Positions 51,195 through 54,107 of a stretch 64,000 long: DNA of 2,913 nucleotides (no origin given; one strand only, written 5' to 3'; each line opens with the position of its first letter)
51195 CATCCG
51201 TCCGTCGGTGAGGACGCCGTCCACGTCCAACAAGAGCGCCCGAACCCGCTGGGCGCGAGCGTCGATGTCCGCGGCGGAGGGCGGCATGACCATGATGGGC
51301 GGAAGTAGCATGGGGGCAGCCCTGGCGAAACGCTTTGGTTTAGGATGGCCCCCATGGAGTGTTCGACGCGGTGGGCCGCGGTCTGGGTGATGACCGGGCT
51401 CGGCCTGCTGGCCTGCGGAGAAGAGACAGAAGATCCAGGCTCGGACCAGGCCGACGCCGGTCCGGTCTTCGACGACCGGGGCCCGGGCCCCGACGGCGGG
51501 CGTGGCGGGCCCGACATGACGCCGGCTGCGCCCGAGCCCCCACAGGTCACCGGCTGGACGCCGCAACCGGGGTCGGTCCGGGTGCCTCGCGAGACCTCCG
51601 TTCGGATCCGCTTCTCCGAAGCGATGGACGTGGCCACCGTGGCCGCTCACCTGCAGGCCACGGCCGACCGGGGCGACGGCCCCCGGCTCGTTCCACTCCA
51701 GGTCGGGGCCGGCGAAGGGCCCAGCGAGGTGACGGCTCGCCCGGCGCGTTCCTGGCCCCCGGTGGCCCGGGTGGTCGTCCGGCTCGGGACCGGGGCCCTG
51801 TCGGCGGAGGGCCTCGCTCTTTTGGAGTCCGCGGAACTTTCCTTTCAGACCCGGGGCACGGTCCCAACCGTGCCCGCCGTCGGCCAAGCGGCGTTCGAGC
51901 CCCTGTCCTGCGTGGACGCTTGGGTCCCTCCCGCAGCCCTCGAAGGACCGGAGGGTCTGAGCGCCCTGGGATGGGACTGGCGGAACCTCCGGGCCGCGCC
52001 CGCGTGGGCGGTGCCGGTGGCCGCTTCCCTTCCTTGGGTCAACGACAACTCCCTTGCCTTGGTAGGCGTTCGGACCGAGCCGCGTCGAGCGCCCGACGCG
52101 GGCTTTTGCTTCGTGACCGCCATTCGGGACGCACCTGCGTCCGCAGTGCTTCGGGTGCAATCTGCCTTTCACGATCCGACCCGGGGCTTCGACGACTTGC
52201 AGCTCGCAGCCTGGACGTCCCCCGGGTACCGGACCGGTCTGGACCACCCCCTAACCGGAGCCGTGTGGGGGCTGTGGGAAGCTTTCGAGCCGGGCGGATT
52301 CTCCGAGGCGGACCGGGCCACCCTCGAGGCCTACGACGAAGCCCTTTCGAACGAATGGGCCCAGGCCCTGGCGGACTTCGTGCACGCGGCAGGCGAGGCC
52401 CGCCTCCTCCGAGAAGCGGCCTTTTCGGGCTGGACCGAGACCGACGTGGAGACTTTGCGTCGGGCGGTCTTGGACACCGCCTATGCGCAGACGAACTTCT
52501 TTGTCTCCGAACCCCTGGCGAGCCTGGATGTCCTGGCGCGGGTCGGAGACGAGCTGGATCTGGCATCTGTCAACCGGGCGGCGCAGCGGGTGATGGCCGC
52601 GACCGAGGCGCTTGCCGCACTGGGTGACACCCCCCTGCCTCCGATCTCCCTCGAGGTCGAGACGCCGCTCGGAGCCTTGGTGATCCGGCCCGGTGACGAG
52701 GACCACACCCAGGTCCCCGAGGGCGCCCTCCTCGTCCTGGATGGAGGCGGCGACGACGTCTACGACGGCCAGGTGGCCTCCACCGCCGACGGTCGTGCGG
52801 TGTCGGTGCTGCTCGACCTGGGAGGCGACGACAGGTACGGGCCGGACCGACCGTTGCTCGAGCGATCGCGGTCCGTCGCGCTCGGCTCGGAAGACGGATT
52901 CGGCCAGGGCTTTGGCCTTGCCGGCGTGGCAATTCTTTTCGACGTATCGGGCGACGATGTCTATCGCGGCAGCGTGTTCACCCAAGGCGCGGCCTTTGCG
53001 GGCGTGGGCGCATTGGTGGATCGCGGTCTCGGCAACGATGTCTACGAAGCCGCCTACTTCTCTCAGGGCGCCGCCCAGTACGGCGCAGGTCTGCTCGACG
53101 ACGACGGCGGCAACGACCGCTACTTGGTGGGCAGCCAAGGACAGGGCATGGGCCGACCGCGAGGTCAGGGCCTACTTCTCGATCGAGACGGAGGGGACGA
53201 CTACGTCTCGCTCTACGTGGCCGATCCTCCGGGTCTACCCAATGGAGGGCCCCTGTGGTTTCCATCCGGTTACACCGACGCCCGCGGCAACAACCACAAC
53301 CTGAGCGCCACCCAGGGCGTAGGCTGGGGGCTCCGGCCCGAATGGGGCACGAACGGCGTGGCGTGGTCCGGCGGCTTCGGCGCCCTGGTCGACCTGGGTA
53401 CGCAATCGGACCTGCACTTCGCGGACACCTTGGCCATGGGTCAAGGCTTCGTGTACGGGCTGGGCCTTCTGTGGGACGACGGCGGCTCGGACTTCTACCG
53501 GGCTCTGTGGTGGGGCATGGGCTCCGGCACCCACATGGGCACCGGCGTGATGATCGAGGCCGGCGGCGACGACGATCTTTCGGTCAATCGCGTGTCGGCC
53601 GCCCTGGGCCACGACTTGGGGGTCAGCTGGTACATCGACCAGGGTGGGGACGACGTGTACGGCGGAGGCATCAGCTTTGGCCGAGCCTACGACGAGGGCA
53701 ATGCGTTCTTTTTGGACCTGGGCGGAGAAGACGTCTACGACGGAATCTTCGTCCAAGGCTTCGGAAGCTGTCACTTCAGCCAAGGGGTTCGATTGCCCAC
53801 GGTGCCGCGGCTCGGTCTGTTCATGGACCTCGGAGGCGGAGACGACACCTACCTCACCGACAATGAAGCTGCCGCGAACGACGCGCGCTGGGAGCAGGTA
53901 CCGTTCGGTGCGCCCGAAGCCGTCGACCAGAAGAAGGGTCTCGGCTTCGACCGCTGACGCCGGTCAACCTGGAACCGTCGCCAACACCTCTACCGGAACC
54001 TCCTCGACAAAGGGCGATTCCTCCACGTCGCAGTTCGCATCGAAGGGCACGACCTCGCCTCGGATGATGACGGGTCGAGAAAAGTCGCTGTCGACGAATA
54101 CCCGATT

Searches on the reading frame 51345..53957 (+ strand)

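Call 32: search_protein_families(library=pfam, proteins=[window:51345-53957:+], max_evalue=0.0001)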
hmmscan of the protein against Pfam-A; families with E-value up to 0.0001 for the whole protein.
window:51345-53957:+ (870 aa): 1 family
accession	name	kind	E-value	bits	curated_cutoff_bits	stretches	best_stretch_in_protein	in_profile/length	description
PF13205.12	Big_5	-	3.5e-09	37.8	23.6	1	64-169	3-105/105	Bacterial Ig-like domain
